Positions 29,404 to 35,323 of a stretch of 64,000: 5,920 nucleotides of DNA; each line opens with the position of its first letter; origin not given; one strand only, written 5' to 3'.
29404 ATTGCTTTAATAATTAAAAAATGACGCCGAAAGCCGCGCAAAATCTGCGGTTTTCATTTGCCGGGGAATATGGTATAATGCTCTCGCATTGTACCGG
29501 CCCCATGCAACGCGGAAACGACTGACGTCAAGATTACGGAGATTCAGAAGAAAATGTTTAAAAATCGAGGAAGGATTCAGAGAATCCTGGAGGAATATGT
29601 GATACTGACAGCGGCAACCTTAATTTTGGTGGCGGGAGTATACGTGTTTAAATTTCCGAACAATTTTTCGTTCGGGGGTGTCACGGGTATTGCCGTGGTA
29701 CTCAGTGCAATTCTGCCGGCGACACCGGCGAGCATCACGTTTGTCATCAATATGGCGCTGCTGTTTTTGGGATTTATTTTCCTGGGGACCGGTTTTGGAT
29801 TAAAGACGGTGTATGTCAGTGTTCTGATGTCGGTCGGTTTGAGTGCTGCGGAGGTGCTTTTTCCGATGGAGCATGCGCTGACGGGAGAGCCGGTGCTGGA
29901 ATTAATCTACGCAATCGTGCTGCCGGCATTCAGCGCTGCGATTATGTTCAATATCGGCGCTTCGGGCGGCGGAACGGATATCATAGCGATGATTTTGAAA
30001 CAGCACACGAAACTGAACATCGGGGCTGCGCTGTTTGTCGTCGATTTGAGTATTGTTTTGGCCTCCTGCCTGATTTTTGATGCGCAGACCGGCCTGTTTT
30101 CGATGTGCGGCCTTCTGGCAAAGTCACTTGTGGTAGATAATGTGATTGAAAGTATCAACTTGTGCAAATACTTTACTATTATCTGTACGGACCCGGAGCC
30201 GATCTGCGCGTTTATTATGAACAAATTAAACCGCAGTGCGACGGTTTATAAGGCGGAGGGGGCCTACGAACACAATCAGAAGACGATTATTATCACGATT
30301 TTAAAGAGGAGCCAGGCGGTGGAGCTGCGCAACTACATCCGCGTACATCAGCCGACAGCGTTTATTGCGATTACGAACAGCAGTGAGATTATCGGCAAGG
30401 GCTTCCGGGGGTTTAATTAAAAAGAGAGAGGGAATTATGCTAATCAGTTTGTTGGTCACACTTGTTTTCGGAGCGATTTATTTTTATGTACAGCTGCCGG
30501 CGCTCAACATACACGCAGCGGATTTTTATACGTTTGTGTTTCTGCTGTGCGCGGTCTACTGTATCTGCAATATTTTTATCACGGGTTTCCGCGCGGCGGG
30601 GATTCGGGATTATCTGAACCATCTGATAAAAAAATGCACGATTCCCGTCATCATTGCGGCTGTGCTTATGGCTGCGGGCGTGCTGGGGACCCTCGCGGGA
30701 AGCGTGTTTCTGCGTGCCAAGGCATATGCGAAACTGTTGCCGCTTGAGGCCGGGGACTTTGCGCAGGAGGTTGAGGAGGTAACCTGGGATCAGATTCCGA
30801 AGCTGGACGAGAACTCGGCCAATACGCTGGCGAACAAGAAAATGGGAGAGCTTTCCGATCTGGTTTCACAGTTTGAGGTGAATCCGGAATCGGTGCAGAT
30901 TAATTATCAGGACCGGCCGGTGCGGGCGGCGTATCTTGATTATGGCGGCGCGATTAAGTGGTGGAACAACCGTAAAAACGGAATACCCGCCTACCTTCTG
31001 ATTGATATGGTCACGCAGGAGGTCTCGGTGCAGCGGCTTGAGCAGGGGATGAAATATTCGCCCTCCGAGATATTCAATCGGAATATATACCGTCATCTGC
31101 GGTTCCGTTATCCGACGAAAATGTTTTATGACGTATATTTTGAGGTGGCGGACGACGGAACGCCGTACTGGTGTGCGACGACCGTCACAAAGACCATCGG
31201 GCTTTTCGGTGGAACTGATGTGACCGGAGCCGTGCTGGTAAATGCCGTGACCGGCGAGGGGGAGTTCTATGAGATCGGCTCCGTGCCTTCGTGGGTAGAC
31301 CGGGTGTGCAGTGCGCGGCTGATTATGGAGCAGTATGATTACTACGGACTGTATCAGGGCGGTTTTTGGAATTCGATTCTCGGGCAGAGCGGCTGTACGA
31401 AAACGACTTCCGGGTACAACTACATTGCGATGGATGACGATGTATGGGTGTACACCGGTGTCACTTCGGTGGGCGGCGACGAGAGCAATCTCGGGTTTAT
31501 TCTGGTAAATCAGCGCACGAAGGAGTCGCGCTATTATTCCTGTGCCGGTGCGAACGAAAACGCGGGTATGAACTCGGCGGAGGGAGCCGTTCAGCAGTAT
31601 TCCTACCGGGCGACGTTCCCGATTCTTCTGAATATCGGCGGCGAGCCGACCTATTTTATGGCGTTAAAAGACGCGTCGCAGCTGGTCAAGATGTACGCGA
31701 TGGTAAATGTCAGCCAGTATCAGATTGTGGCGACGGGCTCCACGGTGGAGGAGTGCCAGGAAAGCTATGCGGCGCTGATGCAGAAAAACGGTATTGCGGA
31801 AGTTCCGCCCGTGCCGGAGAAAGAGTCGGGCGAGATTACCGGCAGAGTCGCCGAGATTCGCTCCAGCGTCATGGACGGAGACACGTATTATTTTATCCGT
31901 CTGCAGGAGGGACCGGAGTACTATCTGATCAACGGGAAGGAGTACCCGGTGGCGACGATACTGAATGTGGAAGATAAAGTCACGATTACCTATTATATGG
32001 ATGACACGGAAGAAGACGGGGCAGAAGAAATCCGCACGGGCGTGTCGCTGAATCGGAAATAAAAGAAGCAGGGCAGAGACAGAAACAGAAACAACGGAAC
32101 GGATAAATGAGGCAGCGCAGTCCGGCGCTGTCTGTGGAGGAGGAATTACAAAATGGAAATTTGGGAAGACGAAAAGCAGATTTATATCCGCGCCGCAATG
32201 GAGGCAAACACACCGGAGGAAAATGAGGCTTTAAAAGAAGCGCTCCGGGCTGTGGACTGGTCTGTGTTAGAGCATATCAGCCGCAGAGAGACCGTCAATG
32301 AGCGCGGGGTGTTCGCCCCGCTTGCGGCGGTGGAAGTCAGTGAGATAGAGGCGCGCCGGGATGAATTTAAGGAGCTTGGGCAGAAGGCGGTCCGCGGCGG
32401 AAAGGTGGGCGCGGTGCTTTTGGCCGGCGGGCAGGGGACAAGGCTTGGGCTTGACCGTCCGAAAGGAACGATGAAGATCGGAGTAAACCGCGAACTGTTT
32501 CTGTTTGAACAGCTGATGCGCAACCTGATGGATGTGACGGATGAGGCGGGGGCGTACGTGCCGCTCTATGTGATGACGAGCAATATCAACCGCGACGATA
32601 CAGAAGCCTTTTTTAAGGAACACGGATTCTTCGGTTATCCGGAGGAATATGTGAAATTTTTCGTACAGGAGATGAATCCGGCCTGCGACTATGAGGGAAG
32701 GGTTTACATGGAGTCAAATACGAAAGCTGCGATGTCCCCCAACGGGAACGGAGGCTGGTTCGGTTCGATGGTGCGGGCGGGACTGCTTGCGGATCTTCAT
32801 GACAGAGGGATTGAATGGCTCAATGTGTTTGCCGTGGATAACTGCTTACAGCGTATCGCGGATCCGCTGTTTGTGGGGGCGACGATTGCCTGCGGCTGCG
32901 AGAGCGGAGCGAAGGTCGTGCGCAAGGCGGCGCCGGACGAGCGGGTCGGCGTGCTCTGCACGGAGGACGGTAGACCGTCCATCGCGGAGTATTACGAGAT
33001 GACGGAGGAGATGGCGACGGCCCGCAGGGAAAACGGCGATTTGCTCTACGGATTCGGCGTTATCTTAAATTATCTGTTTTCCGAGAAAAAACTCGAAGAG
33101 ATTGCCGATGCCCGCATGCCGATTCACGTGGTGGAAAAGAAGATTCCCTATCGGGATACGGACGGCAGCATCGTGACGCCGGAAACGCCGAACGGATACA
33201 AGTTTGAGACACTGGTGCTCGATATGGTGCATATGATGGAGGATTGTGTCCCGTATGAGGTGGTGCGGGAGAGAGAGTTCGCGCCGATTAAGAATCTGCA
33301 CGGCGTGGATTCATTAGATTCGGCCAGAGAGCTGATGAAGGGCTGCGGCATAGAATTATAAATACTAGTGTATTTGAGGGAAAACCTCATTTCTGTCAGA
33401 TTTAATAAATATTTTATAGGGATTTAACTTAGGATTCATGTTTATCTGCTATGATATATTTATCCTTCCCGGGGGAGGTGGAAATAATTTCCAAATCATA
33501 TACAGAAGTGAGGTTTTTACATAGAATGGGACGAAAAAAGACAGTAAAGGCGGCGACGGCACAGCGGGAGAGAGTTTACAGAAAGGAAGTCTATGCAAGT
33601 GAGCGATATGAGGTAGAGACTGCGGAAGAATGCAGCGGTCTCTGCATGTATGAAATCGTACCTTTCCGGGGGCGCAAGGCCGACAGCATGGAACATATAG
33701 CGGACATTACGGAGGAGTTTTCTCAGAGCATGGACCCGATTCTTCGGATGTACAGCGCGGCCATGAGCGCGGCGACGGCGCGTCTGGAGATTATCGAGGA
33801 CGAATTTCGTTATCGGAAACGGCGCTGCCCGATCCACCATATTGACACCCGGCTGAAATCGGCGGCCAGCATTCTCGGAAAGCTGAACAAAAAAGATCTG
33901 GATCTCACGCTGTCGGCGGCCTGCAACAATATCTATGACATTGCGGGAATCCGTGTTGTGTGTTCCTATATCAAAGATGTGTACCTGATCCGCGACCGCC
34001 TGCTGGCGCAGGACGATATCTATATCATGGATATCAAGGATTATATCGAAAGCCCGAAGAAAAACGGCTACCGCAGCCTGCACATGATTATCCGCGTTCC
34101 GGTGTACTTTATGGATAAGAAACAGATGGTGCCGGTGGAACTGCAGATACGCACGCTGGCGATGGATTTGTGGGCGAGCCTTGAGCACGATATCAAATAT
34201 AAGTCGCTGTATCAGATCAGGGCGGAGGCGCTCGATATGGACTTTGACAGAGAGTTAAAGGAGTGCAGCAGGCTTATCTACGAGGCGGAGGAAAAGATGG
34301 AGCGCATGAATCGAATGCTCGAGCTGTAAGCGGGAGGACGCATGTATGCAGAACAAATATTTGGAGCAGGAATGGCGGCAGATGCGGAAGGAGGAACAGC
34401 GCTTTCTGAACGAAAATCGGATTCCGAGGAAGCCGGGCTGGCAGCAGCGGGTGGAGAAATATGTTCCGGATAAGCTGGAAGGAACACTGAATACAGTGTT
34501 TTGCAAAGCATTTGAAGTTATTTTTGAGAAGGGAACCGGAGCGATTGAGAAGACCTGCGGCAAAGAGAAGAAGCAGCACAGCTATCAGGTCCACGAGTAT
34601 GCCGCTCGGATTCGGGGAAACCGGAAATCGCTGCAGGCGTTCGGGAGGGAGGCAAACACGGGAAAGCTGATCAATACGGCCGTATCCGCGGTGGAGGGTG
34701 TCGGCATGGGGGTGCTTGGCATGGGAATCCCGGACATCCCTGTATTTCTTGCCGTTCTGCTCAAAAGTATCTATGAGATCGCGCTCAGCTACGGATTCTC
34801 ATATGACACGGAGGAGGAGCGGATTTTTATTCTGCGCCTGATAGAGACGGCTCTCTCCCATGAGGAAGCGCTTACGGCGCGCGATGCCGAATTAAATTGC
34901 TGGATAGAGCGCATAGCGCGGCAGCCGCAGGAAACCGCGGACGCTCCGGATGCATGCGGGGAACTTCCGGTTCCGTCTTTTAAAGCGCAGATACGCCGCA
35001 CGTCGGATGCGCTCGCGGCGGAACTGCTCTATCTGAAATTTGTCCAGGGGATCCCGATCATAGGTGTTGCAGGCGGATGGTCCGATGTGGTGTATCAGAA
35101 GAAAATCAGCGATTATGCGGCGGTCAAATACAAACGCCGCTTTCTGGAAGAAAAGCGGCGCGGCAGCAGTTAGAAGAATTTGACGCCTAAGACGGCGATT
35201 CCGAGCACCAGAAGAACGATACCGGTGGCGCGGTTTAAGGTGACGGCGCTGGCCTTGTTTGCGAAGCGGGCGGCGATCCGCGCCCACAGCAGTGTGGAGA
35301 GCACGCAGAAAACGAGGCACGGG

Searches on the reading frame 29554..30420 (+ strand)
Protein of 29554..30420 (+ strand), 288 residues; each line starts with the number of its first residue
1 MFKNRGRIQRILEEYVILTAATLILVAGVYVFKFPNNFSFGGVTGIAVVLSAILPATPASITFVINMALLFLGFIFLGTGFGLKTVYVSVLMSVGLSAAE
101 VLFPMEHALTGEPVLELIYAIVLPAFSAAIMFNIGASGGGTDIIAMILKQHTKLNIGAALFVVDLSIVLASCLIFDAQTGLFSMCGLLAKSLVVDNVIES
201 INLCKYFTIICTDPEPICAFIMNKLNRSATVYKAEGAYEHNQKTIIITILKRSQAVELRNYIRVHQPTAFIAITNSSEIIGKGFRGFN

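Call 55: search_protein_families(library=pfam, proteins=[window:29554-30420:+], max_evalue=0.0001)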
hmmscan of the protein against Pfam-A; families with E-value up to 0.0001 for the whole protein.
window:29554-30420:+ (288 aa): 2 families
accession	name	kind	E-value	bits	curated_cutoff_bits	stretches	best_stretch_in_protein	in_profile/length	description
PF02588.21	YitT_membrane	-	2.3e-47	161.5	24.3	1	15-222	2-205/205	Uncharacterised 5xTM membrane BCR, YitT family COG1284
PF10035.14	DUF2179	-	6.6e-17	61.5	22.8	1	227-281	1-55/55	Uncharacterized protein conserved in bacteria (DUF2179)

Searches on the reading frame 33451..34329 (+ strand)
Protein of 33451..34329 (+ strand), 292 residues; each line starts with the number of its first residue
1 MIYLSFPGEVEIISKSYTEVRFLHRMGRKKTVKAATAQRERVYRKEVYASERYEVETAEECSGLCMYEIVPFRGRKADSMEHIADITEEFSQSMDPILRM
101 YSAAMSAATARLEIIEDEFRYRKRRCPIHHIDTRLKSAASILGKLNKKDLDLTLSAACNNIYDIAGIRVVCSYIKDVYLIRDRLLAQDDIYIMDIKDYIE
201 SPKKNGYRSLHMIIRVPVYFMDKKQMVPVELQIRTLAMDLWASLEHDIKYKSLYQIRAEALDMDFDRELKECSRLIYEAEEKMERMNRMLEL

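Call 40: search_protein_families(library=pfam, proteins=[window:33451-34329:+], max_evalue=0.001)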
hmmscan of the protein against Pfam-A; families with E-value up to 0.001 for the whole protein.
window:33451-34329:+ (292 aa): 1 family
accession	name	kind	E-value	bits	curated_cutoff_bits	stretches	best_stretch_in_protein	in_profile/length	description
PF04607.23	RelA_SpoT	-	8.8e-32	110.2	27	1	133-252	1-110/113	Region found in RelA / SpoT proteins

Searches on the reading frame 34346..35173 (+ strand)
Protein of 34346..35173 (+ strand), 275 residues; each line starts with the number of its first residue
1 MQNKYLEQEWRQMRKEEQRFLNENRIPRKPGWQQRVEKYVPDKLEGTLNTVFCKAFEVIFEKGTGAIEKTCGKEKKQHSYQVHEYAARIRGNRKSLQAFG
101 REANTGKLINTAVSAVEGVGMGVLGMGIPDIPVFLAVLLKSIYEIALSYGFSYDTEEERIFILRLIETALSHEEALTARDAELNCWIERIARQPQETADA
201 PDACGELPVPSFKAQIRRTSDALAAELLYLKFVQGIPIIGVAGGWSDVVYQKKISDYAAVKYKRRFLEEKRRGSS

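Call 40: search_protein_families(library=pfam, proteins=[window:34346-35173:+], max_evalue=0.001)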
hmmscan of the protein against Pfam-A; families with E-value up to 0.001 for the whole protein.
window:34346-35173:+ (275 aa): 1 family
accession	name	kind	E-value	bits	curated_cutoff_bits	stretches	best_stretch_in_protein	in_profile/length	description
PF12787.12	EcsC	-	2.4e-39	135.9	30.4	1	8-267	2-240/240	EcsC protein family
